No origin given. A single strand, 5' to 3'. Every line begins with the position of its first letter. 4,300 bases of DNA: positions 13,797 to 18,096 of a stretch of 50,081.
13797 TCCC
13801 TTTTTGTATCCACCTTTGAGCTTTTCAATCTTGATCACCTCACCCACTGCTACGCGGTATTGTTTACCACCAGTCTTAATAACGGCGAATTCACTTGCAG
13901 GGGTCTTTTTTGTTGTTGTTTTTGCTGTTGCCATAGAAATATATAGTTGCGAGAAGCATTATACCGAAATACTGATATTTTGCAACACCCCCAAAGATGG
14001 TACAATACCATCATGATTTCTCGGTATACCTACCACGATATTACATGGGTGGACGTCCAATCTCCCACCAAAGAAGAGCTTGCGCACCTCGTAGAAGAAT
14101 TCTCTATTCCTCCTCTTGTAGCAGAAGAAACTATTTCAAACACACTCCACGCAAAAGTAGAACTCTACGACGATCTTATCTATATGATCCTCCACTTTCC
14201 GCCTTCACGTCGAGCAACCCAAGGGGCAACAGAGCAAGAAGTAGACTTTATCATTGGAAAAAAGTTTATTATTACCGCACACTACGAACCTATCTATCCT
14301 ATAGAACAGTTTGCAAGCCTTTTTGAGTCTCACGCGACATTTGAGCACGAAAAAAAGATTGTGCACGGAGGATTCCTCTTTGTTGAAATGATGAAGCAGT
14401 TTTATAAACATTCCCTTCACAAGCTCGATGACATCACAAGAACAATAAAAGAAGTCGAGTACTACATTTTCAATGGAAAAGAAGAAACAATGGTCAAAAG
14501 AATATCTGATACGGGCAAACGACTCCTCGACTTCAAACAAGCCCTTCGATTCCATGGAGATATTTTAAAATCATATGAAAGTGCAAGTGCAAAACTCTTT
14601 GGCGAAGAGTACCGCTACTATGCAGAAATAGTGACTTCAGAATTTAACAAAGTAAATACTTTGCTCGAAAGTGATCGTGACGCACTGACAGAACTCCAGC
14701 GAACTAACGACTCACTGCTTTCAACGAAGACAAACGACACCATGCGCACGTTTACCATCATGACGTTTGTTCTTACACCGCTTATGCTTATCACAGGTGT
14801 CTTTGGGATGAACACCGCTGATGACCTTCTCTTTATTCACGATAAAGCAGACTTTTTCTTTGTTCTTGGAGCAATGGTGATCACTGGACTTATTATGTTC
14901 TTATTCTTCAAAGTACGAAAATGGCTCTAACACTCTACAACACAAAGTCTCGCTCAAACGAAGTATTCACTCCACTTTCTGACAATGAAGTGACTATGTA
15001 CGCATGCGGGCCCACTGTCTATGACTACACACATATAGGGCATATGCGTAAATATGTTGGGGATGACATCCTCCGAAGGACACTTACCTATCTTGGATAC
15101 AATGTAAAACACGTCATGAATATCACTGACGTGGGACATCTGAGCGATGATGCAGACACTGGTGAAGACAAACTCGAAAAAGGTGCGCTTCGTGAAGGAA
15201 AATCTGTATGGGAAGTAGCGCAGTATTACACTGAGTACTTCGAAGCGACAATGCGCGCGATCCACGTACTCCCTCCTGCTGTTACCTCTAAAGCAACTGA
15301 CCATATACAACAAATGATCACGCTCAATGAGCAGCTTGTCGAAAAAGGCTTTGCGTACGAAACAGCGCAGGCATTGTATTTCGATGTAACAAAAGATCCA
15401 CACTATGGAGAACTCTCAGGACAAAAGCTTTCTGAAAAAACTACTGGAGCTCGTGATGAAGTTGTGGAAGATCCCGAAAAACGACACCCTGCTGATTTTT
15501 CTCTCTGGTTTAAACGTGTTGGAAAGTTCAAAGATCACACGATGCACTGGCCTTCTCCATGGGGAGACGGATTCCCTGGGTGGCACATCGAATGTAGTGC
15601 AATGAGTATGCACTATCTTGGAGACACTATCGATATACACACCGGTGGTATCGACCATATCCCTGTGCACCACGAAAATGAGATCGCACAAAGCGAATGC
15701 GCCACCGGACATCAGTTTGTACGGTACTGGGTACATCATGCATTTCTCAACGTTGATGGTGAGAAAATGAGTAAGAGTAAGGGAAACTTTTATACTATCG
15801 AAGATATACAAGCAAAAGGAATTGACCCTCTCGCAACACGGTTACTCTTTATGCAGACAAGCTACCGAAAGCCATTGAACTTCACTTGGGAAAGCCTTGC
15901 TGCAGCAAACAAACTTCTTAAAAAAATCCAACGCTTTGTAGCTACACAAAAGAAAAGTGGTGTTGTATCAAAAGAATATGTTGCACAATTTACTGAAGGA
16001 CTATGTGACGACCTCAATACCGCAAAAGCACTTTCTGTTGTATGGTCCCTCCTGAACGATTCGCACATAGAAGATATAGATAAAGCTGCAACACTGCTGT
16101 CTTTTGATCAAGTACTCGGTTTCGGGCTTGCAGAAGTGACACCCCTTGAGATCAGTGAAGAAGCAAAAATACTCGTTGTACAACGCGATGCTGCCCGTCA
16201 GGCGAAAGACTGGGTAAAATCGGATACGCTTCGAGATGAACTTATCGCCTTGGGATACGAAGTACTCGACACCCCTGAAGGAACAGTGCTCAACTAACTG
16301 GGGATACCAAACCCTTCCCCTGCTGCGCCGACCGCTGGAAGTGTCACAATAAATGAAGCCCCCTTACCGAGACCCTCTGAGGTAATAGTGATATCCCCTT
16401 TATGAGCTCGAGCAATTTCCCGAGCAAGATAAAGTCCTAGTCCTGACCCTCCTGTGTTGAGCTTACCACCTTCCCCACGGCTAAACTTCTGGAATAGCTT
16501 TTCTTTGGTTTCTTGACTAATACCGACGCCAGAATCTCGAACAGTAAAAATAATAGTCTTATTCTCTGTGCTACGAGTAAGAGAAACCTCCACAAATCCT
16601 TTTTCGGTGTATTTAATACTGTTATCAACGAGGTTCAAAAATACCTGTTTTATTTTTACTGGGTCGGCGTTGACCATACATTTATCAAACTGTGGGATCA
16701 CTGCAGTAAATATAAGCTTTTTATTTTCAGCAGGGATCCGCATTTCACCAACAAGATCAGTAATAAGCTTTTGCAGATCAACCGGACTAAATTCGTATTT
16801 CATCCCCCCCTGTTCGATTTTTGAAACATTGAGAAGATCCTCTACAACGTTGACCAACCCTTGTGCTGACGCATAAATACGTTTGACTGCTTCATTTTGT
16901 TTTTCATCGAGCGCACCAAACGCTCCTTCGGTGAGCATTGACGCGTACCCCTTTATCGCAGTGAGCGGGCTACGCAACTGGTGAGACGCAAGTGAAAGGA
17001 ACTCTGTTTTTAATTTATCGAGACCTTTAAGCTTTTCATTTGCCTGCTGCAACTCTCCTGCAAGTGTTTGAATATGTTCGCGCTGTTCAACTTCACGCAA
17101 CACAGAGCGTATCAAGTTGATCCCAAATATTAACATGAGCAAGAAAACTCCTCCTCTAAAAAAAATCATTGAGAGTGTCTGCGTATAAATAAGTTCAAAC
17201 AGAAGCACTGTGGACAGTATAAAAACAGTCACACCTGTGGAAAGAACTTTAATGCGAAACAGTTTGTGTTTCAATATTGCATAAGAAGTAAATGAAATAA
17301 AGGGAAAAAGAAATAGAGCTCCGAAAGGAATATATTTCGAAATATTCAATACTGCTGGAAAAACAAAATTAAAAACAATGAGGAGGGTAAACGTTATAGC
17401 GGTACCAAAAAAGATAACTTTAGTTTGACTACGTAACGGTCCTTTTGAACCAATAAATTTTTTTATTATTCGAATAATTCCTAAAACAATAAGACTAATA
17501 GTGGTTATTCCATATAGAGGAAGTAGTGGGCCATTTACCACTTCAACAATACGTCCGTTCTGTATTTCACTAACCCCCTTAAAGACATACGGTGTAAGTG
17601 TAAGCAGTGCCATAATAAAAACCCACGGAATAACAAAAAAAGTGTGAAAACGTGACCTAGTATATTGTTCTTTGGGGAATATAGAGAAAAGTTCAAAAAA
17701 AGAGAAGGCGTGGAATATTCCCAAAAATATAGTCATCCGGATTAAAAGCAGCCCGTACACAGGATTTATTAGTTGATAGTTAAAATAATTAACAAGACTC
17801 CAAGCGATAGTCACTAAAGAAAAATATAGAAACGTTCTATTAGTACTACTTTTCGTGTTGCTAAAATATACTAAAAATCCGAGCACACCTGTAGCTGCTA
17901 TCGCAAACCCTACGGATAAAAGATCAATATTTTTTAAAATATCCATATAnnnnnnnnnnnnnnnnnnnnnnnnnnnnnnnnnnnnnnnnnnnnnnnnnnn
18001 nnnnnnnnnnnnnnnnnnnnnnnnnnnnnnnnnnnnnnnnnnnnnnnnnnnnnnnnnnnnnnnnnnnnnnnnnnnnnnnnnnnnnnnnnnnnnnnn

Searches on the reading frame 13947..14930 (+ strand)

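Call 70: search_protein_families(library=pfam, proteins=[window:13947-14930:+], max_evalue=0.001)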
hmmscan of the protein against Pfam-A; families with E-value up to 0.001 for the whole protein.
window:13947-14930:+ (327 aa): 1 family
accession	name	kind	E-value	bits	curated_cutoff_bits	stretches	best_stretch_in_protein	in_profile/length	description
PF01544.23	CorA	-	2.3e-50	172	27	1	31-322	3-291/292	CorA-like Mg2+ transporter protein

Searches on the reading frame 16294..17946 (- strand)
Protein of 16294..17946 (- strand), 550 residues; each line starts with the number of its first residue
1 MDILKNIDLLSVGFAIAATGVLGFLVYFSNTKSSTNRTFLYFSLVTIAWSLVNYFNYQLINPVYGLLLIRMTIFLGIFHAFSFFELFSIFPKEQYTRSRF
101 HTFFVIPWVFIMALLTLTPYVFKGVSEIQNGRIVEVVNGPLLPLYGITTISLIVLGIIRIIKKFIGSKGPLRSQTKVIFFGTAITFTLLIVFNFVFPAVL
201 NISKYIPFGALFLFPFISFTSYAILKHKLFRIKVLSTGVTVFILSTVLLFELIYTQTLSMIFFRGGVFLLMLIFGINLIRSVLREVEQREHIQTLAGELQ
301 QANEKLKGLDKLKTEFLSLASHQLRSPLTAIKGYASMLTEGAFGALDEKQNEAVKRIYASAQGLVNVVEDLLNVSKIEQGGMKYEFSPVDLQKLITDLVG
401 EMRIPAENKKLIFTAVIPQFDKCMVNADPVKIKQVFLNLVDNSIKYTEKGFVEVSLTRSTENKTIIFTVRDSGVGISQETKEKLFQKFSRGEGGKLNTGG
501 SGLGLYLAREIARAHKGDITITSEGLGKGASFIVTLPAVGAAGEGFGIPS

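Call 70: search_protein_families(library=pfam, proteins=[window:16294-17946:-], max_evalue=0.001)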
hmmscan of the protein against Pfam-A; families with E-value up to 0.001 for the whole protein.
window:16294-17946:- (550 aa): 3 families
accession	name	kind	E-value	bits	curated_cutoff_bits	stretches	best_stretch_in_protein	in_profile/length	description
PF02518.31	HATPase_c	-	6.5e-27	94.6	26.4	1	428-538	2-109/111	Histidine kinase-, DNA gyrase B-, and HSP90-like ATPase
PF00512.31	HisKA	-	6.7e-19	68.1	26.9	1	313-380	2-66/66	His Kinase A (phospho-acceptor) domain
PF16927.11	HisKA_7TM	-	3.9e-10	40.4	28.6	1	15-232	5-222/224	N-terminal 7TM region of histidine kinase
